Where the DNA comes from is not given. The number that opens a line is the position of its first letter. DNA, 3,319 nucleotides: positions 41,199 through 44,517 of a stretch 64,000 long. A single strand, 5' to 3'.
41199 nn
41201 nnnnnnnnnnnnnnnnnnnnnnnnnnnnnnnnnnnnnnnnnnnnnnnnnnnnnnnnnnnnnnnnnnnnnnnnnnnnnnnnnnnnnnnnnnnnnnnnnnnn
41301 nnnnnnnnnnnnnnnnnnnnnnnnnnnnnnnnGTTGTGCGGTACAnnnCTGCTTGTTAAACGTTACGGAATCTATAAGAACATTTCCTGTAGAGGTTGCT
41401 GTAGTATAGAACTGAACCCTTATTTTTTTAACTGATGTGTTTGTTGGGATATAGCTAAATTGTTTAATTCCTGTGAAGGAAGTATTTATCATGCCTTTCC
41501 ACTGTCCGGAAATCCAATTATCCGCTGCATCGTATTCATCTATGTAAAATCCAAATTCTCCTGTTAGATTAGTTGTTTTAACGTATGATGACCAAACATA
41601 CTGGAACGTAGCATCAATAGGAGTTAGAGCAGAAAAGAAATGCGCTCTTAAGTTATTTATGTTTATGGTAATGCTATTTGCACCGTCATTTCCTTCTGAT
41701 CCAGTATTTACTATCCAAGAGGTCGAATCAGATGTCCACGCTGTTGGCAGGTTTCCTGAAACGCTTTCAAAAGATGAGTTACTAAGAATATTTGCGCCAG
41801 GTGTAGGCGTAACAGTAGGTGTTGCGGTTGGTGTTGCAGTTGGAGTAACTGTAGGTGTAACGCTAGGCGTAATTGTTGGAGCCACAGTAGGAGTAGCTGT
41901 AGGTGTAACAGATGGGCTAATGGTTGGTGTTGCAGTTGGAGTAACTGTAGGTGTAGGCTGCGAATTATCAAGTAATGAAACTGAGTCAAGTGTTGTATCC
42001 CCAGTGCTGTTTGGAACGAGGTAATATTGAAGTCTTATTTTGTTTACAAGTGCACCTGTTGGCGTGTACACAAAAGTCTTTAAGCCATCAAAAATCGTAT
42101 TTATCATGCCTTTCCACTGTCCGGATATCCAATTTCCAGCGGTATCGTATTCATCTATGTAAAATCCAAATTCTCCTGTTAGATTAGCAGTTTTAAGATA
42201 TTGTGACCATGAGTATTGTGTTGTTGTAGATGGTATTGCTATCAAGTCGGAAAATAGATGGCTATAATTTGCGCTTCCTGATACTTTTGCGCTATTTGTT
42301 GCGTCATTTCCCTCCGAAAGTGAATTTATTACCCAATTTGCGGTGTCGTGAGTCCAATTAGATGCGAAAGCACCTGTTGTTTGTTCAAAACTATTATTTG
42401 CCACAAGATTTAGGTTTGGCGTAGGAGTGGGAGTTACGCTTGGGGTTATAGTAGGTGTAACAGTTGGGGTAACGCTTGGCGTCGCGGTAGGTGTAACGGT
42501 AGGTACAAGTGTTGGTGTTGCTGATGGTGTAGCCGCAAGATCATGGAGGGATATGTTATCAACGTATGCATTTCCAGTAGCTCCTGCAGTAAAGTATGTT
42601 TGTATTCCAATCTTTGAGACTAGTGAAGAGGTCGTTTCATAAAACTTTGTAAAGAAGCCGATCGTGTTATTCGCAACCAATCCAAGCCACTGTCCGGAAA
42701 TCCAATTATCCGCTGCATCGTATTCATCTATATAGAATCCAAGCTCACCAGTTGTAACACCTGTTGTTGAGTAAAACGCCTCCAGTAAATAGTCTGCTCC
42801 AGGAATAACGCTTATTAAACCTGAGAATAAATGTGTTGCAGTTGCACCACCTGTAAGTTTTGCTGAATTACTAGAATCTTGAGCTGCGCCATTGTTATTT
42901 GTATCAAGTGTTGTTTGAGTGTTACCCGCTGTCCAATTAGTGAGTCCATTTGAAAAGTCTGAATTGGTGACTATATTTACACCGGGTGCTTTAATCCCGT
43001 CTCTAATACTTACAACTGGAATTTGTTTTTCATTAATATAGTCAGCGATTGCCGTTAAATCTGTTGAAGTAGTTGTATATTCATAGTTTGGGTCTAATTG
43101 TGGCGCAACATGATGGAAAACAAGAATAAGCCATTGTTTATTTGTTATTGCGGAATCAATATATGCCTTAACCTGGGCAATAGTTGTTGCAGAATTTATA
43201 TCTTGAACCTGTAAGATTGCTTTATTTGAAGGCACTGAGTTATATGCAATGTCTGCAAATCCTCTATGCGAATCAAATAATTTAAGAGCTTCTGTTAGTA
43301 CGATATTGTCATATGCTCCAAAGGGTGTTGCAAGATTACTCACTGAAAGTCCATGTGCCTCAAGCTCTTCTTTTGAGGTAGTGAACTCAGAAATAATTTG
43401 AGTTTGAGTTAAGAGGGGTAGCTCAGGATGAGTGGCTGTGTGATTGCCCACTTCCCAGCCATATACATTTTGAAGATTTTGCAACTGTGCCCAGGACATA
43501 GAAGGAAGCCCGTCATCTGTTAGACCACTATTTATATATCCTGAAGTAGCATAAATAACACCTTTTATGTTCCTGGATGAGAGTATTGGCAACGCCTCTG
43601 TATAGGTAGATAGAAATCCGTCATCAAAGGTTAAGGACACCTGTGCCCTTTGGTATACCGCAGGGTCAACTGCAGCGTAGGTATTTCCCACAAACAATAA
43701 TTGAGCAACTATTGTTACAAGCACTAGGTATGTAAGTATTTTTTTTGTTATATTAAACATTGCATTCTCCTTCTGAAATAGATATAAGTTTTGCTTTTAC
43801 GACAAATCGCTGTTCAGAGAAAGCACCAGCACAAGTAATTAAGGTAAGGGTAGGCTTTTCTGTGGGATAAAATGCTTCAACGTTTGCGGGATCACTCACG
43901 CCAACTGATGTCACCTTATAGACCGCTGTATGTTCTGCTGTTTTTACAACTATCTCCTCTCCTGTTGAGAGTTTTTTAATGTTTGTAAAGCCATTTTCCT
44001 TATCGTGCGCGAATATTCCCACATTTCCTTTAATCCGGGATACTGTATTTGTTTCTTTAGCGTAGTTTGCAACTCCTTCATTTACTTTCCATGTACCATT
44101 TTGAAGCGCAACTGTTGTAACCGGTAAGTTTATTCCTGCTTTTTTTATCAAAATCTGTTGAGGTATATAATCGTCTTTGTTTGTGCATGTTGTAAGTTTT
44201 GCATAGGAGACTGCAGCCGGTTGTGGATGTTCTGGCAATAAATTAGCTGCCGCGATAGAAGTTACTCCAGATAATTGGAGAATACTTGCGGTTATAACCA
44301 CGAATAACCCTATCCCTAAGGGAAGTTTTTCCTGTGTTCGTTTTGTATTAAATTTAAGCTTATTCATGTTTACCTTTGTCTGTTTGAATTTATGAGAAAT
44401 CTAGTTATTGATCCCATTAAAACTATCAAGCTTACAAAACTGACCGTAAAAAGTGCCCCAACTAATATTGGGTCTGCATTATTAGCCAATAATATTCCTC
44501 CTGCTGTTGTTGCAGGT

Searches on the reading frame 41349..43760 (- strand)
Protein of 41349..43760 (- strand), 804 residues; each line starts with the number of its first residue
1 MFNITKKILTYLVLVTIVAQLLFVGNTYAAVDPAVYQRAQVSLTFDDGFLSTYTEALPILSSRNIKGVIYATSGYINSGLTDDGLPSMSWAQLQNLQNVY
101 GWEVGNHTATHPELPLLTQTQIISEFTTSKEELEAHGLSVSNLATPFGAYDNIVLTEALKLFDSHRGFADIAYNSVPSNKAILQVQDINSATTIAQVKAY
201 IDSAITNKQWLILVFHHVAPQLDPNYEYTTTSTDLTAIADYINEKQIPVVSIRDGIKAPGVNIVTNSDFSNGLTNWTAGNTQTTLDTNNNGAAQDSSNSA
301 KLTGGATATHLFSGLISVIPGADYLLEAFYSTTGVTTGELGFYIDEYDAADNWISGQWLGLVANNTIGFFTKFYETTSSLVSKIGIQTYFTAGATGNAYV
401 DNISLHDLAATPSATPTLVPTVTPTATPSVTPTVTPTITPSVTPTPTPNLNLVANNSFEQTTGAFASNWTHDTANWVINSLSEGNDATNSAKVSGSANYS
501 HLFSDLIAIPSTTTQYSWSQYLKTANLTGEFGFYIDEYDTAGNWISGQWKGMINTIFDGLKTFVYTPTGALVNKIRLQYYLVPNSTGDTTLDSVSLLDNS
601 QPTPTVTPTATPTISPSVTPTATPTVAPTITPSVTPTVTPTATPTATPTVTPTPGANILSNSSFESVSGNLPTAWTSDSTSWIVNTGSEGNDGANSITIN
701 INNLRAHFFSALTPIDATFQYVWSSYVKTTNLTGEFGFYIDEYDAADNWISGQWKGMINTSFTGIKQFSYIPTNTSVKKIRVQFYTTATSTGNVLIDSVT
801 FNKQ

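Call 5: search_protein_families(library=pfam, proteins=[window:41349-43760:-], max_evalue=0.01)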
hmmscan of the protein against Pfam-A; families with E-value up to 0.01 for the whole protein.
window:41349-43760:- (804 aa): 2 families
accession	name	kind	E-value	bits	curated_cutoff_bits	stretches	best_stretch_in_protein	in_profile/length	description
PF01522.26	Polysacc_deac_1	-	9.2e-18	64.8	23.1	1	40-160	8-118/124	Polysaccharide deacetylase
PF16671.10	ACD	-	4.1e-07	29.1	27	1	717-759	216-258/386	Actin cross-linking domain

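Call 6: search_protein_families(library=ncbifam, proteins=[window:41349-43760:-], max_evalue=1)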
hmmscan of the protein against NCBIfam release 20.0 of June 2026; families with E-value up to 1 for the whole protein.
window:41349-43760:- (804 aa): 9 families
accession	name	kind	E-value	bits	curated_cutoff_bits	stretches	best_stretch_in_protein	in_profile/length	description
NF050820.1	PolSacchBiosHfsH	equivalog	2.2e-11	43.9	400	1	36-257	31-246/249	oligosaccharide deacetylase HfsH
TIGR02884.1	spore_pdaA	equivalog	7e-07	29.2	298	1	39-161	37-151/224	delta-lactam-biosynthetic de-N-acetylase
TIGR03938.2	deacetyl_PgaB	equivalog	5.6e-06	24.9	321.9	1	41-109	66-143/621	poly-beta-1,6-N-acetyl-D-glucosamine N-deacetylase PgaB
TIGR02764.1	spore_ybaN_pdaB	equivalog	7.2e-05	22.6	237.4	1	39-158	6-116/191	polysaccharide deacetylase family sporulation protein PdaB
TIGR04243.1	nodulat_NodB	equivalog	9.3e-05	22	240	1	40-160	3-115/197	chitooligosaccharide deacetylase NodB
NF045821.1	PgAcgDacpgdA1_Bac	equivalog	0.0013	17.6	400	1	28-132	77-171/282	peptidoglycan-N-acetylglucosamine deacetylase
TIGR02873.1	spore_ylxY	hypoth_equivalog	0.0023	17.2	391.5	1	99-158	135-195/268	probable sporulation protein, polysaccharide deacetylase family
NF045822.1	PgAcgDacpgdA2_Bac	equivalog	0.023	14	400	1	40-186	71-214/274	peptidoglycan-N-acetylglucosamine deacetylase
NF037973.1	metallo_SslE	exception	0.17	9.1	3000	1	411-450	38-76/1519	lipoprotein metalloprotease SslE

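Call 67: search_solved_structures(query=window:41349-43760:-, max_evalue=0.01)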
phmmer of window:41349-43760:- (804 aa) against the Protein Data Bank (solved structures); distinct sequences matched with E-value up to 0.01: 17.
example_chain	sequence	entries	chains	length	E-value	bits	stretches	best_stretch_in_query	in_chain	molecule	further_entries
8ek1_P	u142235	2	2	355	1.5e-08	36.8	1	600-660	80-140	Circumsporozoite protein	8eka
9ygf_G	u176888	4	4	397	2.6e-08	36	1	600-660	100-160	Circumsporozoite protein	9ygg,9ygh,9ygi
7v05_X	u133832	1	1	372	3.4e-08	35.6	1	600-660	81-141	Circumsporozoite protein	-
8zvk_A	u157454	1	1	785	4.3e-08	35.3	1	599-696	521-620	AaBgIC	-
6dq3_A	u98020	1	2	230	2.8e-05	26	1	38-161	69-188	Polysaccharide deacetylase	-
6mb3_E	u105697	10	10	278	0.00022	23.1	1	600-652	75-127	Plasmodium falciparum recombinant shortened CSP | circumsporozoite protein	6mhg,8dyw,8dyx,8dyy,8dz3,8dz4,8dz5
8eh5_G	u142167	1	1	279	0.00022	23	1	600-652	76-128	Circumsporozoite protein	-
4hd5_A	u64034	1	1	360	0.00041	22.2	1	41-163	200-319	Polysaccharide deacetylase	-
7y51_A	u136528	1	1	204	0.0019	19.9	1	39-155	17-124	Predicted xylanase/chitin deacetylase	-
1ny1_A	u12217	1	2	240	0.002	19.9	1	39-161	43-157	Probable polysaccharide deacetylase pdaA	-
1w1a_1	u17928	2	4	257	0.0024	19.6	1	39-161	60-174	PROBABLE POLYSACCHARIDE DEACETYLASE PDAA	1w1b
1w17_A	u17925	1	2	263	0.0025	19.5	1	40-161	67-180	PROBABLE POLYSACCHARIDE DEACETYLASE PDAA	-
4wcj_A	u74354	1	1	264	0.0027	19.4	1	41-108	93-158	Polysaccharide deacetylase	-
7bly_A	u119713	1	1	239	0.0034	19.1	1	40-135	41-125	Aspergillus niger contig An12c0130, genomic contig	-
4v33_A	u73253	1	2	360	0.0037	19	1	41-162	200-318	POLYSACCHARIDE DEACETYLASE-LIKE PROTEIN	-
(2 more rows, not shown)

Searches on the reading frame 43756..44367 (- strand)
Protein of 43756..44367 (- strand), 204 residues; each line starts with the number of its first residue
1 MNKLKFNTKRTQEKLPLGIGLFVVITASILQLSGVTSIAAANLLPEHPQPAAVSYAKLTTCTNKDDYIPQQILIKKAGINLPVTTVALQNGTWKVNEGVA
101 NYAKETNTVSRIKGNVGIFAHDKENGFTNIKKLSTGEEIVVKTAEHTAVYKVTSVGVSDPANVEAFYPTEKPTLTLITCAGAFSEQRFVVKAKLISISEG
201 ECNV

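Call 5: search_protein_families(library=pfam, proteins=[window:43756-44367:-], max_evalue=0.01)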
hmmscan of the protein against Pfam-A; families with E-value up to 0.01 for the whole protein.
window:43756-44367:- (204 aa): 1 family
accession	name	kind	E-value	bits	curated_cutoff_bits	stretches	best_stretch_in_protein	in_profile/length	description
PF04203.18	Sortase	-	2e-20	73.2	26.6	1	74-194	3-124/125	Sortase domain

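Call 6: search_protein_families(library=ncbifam, proteins=[window:43756-44367:-], max_evalue=1)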
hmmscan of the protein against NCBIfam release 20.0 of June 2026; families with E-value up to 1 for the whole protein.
window:43756-44367:- (204 aa): 7 families
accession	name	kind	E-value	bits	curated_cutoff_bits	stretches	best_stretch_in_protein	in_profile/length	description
NF033747.1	class_E_sortase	subfamily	1.8e-12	47.5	160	1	88-196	89-207/211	class E sortase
TIGR01076.1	sortase_fam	subfamily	2.7e-10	40.1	39.35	1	77-195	8-128/136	sortase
NF033745.1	class_C_sortase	subfamily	6.2e-09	35.9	160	1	115-192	136-218/220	class C sortase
NF033748.1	class_F_sortase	subfamily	2.8e-08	33.5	166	1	120-189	66-143/155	class F sortase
NF033746.1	class_D_sortase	subfamily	9.2e-08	32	165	1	93-195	31-134/135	class D sortase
NF058671.1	sortase_SrtD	exception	2.1e-07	30.8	140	1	94-193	86-186/187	class D sortase, LPxTATN-specific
TIGR03784.1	marine_sortase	equivalog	4e-05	23.3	158.25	1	108-191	86-173/174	class GN sortase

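Call 14: find_homologous_proteins(query=window:43756-44367:-, max_evalue=1e-10)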
Query window:43756-44367:- (204 aa): 10 proteins with E <= 1e-10 among 112 candidates.
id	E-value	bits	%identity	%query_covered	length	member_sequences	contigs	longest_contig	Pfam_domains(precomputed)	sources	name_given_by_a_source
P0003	3.8e-122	423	96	100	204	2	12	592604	PF04203.19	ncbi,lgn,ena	-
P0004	3.6e-114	397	89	100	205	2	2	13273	PF04203.19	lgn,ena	-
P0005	1.5e-112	392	89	100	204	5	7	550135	PF04203.19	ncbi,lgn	-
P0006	2.4e-50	189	47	96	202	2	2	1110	PF04203.19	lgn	-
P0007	1.1e-48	184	47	96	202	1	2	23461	PF04203.19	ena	-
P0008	5.0e-46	175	46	98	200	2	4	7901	PF04203.19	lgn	-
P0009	4.8e-44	168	42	99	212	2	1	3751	PF04203.19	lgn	-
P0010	5.1e-40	155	45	91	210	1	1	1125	PF04203.19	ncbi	-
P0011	5.9e-39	152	54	68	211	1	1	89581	PF04203.19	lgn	-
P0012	3.3e-38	149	44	89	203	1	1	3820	PF04203.19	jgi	jgi:sortase A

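Call 15: find_encoding_contigs(protein=P0005, flank=6000, max_places=2)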
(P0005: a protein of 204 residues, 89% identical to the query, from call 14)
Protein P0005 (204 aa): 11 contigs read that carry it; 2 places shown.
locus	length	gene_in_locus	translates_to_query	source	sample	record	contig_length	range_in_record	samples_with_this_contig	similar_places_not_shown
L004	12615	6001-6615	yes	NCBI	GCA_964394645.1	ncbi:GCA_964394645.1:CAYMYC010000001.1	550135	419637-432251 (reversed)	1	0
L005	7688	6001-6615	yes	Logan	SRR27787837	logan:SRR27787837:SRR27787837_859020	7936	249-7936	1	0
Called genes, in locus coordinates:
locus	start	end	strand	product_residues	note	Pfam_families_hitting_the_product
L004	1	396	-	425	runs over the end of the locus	PF11104:PilM_2 (faint), PF14450:FtsA (weak), PF02491:SHS2_FTSA, PF14450:FtsA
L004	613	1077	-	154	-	-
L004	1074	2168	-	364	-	PF03033:Glyco_transf_28, PF13579:Glyco_trans_4_4 (faint), PF04101:Glyco_tran_28_C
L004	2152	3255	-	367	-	PF01098:FTSW_RODA_SPOVE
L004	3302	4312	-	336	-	PF00953:Glycos_transf_4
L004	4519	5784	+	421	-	PF00535:Glycos_transf_2, PF13641:Glyco_tranf_2_3, PF01644:Chitin_synth_1 (weak), PF03142:Chitin_synth_2 (faint), PF13506:Glyco_transf_21, PF13632:Glyco_trans_2_3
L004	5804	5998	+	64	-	-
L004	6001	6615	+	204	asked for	PF04203:Sortase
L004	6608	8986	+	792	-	PF01522:Polysacc_deac_1, PF16671:ACD (faint)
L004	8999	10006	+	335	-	-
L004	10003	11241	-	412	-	PF00483:NTP_transferase, PF12804:NTP_transf_3, PF25084:LbH_EIF2B, PF14602:Hexapep_2 (faint), PF00132:Hexapep (weak), PF25087:GMPPB_C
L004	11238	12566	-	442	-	PF00275:EPSP_synthase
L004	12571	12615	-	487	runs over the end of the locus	PF01225:Mur_ligase (weak), PF08245:Mur_ligase_M, PF02875:Mur_ligase_C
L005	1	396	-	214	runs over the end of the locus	?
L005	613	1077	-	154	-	-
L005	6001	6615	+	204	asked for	PF04203:Sortase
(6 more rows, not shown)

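Call 16: find_encoding_contigs(protein=P0007, flank=6000, max_places=2)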
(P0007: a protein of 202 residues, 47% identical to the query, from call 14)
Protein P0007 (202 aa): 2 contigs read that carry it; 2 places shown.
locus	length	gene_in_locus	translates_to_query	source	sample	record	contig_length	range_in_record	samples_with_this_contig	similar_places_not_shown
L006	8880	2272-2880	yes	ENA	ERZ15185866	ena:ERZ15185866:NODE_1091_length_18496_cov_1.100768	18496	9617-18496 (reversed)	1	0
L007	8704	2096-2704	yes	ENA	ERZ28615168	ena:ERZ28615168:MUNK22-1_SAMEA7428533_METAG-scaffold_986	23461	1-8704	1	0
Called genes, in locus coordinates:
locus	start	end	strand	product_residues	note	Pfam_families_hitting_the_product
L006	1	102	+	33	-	?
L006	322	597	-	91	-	-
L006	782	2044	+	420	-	PF00535:Glycos_transf_2, PF13641:Glyco_tranf_2_3, PF01644:Chitin_synth_1 (faint), PF13506:Glyco_transf_21, PF13632:Glyco_trans_2_3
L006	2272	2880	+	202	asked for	PF04203:Sortase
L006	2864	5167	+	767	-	-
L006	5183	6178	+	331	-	-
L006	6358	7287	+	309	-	PF00535:Glycos_transf_2, PF10111:Glyco_tranf_2_2 (faint), PF13641:Glyco_tranf_2_3 (weak)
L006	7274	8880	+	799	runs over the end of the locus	PF03706:LPG_synthase_TM (weak), PF09852:DUF2079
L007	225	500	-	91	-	-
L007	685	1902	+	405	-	-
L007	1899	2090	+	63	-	-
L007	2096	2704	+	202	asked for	PF04203:Sortase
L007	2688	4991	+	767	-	-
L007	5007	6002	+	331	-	-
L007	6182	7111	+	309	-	PF00535:Glycos_transf_2, PF10111:Glyco_tranf_2_2 (faint), PF13641:Glyco_tranf_2_3 (weak)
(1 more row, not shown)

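Call 17: find_encoding_contigs(protein=P0011, flank=6000, max_places=2)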
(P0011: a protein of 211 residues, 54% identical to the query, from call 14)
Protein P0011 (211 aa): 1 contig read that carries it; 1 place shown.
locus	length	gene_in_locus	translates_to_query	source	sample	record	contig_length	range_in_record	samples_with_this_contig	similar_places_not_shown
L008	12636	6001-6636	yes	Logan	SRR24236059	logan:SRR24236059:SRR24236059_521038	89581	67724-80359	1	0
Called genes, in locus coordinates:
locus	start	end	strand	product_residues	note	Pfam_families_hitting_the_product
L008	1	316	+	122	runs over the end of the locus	PF00072:Response_reg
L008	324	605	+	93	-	PF01541:GIY-YIG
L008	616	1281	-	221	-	-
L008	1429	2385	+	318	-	-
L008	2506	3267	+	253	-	PF00376:MerR, PF13411:MerR_1, PF09278:MerR-DNA-bind (weak), PF07739:TipAS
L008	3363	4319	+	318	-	-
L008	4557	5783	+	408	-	PF00535:Glycos_transf_2, PF13641:Glyco_tranf_2_3, PF13506:Glyco_transf_21, PF13632:Glyco_trans_2_3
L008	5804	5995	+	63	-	-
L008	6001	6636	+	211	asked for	PF04203:Sortase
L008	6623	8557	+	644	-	PF01522:Polysacc_deac_1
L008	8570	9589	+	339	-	-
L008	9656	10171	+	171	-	PF00293:NUDIX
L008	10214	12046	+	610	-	PF00916:Sulfate_transp, PF01740:STAS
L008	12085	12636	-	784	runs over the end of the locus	PF02743:dCache_1, PF00672:HAMP, PF00989:PAS (weak), PF13188:PAS_8 (faint), PF00512:HisKA, PF02518:HATPase_c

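Call 18: find_encoding_contigs(protein=P0008, flank=6000, max_places=2)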
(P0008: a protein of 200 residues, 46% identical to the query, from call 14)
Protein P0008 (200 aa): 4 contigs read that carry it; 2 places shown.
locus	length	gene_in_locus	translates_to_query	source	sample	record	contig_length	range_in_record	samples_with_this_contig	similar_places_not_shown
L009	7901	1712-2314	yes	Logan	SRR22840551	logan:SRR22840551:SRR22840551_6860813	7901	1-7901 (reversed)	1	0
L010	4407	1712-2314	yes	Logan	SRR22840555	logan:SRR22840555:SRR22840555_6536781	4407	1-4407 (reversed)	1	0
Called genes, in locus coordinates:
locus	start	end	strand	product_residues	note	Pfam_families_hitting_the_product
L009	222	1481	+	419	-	PF00535:Glycos_transf_2, PF13641:Glyco_tranf_2_3, PF03142:Chitin_synth_2 (faint), PF01644:Chitin_synth_1 (faint), PF13506:Glyco_transf_21, PF13632:Glyco_trans_2_3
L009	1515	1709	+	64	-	-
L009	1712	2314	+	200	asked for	PF04203:Sortase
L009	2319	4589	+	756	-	PF01522:Polysacc_deac_1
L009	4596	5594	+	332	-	-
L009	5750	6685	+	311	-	PF00535:Glycos_transf_2, PF13641:Glyco_tranf_2_3 (weak)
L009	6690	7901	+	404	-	?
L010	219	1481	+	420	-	PF00535:Glycos_transf_2, PF13641:Glyco_tranf_2_3, PF01644:Chitin_synth_1 (faint), PF03142:Chitin_synth_2 (faint), PF13506:Glyco_transf_21, PF13632:Glyco_trans_2_3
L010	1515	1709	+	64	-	-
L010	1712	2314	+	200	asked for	PF04203:Sortase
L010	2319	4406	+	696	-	?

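Call 41: search_solved_structures(query=A5, max_evalue=0.001)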
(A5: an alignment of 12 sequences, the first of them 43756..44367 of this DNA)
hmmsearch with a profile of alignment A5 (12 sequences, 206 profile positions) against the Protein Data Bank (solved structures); distinct sequences matched with E-value up to 0.001: 53.
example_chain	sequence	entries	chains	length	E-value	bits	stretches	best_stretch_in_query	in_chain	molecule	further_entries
4d70_A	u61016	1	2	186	9.1e-13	51.5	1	51-198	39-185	SORTASE FAMILY PROTEIN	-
2kw8_A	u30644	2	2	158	4.3e-12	49.3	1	58-201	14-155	LPXTG-site transpeptidase family protein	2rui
5utt_A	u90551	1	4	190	1.1e-09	41.4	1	108-197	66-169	Sortase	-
5hu4_A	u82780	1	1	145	1.9e-09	40.6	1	116-203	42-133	Cysteine protease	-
9m5j_B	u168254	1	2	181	4.8e-09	39.3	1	116-201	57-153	Peptidase C60, sortase A and B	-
9m4u_B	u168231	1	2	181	4.8e-09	39.3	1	116-201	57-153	Peptidase C60, sortase A and B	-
9m5i_B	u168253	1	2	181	4.8e-09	39.3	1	116-201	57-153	Peptidase C60, sortase A and B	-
9iok_A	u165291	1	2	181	4.8e-09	39.3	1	116-201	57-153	Peptidase C60, sortase A and B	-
9iv0_A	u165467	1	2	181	4.8e-09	39.3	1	116-201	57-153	Peptidase C60, sortase A and B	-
7cfj_A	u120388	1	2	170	4.1e-08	36.3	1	115-204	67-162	Class A sortase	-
7f87_A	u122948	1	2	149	4.2e-08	36.3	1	115-204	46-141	Class A sortase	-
7s54_A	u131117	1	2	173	5.4e-08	35.9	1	104-200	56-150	Class A sortase, sortase A chimera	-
5cuw_A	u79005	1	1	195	5.6e-08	35.9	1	102-199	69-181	SrtE1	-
3rcc_A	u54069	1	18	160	6.2e-08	35.7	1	75-200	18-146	Sortase SrtA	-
8t28_A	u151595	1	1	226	8.2e-08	35.3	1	56-183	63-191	Class C sortase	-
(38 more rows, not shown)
